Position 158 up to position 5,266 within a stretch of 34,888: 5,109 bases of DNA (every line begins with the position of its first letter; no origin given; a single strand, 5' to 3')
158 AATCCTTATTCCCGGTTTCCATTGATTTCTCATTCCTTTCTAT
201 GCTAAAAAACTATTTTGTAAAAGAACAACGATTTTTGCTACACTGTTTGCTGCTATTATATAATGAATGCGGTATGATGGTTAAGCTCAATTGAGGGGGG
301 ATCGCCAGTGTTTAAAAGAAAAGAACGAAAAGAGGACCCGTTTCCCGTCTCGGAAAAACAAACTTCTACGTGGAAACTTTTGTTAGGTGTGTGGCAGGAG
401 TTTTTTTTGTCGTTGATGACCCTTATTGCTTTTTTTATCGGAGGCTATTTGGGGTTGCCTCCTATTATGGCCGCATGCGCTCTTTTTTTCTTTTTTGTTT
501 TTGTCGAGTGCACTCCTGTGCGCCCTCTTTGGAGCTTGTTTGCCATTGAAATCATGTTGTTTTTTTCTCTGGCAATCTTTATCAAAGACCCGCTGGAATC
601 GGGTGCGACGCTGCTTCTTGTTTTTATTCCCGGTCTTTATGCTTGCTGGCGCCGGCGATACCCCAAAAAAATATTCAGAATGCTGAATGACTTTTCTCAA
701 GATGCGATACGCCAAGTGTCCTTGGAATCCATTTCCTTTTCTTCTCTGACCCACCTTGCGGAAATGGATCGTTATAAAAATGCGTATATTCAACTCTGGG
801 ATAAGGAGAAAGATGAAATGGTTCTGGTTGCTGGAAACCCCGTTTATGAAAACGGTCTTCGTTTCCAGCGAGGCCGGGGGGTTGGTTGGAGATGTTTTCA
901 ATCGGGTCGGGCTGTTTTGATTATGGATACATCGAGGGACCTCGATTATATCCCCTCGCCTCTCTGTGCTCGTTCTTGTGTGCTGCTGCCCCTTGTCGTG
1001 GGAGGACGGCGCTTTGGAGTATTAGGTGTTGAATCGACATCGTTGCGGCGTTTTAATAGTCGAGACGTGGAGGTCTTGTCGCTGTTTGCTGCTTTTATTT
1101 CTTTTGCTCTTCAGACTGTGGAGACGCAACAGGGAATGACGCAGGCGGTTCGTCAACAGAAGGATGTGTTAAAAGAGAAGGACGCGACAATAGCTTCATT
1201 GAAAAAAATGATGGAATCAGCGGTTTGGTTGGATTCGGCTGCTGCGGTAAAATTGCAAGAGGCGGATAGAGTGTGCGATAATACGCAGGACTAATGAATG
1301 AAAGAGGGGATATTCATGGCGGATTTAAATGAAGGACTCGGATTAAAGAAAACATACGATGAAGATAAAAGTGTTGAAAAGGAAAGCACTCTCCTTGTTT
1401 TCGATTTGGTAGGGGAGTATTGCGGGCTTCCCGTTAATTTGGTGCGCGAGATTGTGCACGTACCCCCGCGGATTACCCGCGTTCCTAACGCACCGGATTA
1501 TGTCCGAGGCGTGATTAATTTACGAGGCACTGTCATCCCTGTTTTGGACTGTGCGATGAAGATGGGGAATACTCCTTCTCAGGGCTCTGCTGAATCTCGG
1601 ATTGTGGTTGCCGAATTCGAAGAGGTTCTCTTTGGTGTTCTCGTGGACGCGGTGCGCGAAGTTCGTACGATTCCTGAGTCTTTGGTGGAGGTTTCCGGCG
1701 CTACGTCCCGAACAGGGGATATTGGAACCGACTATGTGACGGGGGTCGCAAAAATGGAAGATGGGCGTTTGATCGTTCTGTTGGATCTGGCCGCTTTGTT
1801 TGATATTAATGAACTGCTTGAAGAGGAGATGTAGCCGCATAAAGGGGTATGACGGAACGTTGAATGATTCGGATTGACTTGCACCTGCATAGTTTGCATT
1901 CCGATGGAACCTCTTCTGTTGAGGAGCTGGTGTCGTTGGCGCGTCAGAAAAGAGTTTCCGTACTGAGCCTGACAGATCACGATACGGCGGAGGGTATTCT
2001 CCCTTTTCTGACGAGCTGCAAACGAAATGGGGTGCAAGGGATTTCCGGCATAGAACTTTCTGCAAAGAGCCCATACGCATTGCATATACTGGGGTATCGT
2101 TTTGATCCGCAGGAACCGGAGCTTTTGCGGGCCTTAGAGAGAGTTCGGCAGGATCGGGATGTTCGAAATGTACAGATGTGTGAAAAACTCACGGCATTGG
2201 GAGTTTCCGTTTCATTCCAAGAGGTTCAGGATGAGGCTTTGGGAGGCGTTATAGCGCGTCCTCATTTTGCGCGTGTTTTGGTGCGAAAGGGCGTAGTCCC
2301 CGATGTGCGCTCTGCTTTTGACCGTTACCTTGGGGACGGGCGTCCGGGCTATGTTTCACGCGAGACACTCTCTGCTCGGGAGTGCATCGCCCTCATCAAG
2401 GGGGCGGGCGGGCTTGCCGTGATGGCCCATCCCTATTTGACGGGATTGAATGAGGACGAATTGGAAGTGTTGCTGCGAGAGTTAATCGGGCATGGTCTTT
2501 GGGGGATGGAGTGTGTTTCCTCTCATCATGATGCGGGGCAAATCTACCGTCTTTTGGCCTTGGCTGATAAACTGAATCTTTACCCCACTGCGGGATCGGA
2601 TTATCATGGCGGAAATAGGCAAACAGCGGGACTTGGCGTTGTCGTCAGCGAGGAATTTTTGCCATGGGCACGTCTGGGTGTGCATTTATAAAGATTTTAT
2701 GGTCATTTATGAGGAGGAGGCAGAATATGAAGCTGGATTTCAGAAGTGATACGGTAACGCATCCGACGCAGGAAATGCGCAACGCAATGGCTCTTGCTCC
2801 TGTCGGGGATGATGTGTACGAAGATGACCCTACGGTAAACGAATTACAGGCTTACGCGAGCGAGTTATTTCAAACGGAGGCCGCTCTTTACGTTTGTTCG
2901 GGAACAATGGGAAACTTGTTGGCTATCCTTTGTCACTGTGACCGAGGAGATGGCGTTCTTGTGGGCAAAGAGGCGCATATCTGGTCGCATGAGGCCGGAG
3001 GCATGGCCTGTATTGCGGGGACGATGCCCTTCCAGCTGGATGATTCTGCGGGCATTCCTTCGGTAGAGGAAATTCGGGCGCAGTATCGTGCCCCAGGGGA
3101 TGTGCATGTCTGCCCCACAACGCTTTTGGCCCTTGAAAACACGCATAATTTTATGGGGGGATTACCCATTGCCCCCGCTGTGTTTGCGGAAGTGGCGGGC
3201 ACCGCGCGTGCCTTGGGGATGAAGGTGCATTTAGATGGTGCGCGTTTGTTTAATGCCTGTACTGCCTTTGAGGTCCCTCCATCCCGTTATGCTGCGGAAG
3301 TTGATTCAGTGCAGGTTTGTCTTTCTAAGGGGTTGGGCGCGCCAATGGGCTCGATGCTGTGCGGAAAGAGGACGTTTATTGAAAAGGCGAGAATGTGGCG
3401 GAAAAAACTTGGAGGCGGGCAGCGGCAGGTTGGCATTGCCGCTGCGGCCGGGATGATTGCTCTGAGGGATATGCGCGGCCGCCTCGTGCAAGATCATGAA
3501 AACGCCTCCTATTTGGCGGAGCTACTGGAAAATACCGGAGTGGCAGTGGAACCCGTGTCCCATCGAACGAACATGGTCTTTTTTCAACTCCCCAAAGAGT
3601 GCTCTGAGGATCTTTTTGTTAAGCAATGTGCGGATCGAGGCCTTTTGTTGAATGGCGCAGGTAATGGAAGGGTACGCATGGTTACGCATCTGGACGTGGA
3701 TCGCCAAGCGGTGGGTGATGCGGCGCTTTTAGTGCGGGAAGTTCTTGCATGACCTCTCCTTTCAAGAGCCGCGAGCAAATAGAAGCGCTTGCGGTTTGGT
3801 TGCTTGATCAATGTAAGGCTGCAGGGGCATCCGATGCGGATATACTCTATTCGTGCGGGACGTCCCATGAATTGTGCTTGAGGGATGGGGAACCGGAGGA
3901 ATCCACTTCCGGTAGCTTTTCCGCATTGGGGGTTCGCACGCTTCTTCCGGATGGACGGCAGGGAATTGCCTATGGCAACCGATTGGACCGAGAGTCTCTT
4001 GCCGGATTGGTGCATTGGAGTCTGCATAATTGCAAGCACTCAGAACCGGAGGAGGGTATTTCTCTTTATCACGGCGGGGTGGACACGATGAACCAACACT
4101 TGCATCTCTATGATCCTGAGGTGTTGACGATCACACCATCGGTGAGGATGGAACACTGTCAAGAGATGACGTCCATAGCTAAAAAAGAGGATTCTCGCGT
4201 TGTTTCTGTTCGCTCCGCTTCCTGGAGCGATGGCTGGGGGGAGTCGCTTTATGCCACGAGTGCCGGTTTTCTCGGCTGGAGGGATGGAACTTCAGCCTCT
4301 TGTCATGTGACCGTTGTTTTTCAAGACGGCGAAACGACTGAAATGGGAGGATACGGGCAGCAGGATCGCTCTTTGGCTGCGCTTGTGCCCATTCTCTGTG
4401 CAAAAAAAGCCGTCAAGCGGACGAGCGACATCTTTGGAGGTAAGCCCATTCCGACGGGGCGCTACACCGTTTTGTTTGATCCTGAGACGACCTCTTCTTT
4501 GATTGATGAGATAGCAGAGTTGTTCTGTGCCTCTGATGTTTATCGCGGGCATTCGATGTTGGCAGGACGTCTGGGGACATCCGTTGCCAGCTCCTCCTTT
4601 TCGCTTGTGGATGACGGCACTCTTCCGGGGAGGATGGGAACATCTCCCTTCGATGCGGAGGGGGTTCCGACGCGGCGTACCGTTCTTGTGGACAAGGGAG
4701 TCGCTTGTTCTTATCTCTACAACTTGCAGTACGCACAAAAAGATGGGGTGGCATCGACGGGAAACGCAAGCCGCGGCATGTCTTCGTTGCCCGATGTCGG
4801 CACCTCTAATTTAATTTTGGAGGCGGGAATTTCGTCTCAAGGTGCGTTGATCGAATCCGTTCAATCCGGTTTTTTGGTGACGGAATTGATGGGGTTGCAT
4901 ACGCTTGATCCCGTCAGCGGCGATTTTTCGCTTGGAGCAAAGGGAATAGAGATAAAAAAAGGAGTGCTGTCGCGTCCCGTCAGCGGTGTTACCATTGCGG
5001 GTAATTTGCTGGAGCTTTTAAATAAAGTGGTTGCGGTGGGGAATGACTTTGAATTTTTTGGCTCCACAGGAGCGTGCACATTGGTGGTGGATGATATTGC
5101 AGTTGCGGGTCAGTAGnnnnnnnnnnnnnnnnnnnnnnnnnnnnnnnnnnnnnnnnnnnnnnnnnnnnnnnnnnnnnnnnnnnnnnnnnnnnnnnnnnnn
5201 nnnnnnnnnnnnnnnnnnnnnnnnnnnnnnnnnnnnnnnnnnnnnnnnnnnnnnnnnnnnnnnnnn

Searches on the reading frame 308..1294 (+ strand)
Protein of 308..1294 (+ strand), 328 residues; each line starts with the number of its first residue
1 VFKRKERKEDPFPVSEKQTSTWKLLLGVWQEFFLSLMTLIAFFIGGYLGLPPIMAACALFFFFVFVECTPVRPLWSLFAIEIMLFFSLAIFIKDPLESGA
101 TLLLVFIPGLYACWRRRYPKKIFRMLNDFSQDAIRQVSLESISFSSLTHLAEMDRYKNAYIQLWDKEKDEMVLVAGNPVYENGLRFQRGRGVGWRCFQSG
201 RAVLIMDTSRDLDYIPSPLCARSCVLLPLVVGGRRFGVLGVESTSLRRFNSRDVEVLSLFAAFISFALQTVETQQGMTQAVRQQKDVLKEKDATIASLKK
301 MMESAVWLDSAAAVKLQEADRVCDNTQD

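Call 6: search_protein_families(library=pfam, proteins=[window:308-1294:+], max_evalue=0.001)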
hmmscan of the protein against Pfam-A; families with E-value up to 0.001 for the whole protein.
window:308-1294:+ (328 aa): 3 families
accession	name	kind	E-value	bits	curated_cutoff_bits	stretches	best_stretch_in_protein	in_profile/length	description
PF13185.12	GAF_2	-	1.1e-14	55.2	28.6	1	146-269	11-136/136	GAF domain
PF01590.32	GAF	-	6.2e-11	43.4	22.4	1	178-268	41-133/133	GAF domain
PF13492.12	GAF_3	-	3.2e-08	34.5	27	1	139-269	2-128/129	GAF domain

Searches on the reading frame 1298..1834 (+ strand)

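Call 6: search_protein_families(library=pfam, proteins=[window:1298-1834:+], max_evalue=0.001)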
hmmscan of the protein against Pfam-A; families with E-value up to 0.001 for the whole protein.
window:1298-1834:+ (178 aa): 1 family
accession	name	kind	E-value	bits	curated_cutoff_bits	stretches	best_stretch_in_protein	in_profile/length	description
PF01584.24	CheW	-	1.2e-36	125.8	23.5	1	32-169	2-135/138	CheW-like domain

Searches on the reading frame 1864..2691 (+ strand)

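Call 6: search_protein_families(library=pfam, proteins=[window:1864-2691:+], max_evalue=0.001)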
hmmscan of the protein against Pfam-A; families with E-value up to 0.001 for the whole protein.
window:1864-2691:+ (275 aa): 1 family
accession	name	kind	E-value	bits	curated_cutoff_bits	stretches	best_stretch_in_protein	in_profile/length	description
PF02811.25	PHP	-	6.5e-12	46.5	26.4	1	5-68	1-66/164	PHP domain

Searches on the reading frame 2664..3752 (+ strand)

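Call 6: search_protein_families(library=pfam, proteins=[window:2664-3752:+], max_evalue=0.001)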
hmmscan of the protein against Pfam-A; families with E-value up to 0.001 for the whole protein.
window:2664-3752:+ (362 aa): 1 family
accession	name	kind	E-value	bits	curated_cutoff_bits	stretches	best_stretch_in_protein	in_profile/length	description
PF01212.27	Beta_elim_lyase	-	1.3e-93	313.9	27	1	25-307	1-285/288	Beta-eliminating lyase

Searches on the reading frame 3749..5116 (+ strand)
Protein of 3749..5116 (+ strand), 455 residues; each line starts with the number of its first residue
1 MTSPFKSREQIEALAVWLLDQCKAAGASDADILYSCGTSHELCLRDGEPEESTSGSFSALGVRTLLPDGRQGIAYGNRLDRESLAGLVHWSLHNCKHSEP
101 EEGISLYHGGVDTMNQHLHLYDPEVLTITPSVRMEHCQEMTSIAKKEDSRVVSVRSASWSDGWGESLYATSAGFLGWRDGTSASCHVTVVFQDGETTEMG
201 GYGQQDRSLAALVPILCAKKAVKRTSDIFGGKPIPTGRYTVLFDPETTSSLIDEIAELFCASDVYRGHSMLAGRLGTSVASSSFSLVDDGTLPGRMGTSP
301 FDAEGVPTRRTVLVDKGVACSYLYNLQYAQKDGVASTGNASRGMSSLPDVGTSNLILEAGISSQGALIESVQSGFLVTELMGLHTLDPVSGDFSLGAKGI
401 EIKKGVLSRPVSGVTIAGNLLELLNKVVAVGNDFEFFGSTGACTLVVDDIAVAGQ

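Call 6: search_protein_families(library=pfam, proteins=[window:3749-5116:+], max_evalue=0.001)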
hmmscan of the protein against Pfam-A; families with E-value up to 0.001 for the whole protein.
window:3749-5116:+ (455 aa): 3 families
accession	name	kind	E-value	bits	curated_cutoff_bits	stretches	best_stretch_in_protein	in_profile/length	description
PF19289.4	PmbA_TldD_3rd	-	1.4e-74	250.4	22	1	236-454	1-220/220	PmbA/TldA metallopeptidase C-terminal domain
PF19290.4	PmbA_TldD_2nd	-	1.6e-12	48.3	20.9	1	127-225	5-105/109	PmbA/TldA metallopeptidase central domain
PF01523.21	PmbA_TldD_1st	-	1.2e-07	32.2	20.9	1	30-92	1-62/65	PmbA/TldA metallopeptidase domain 1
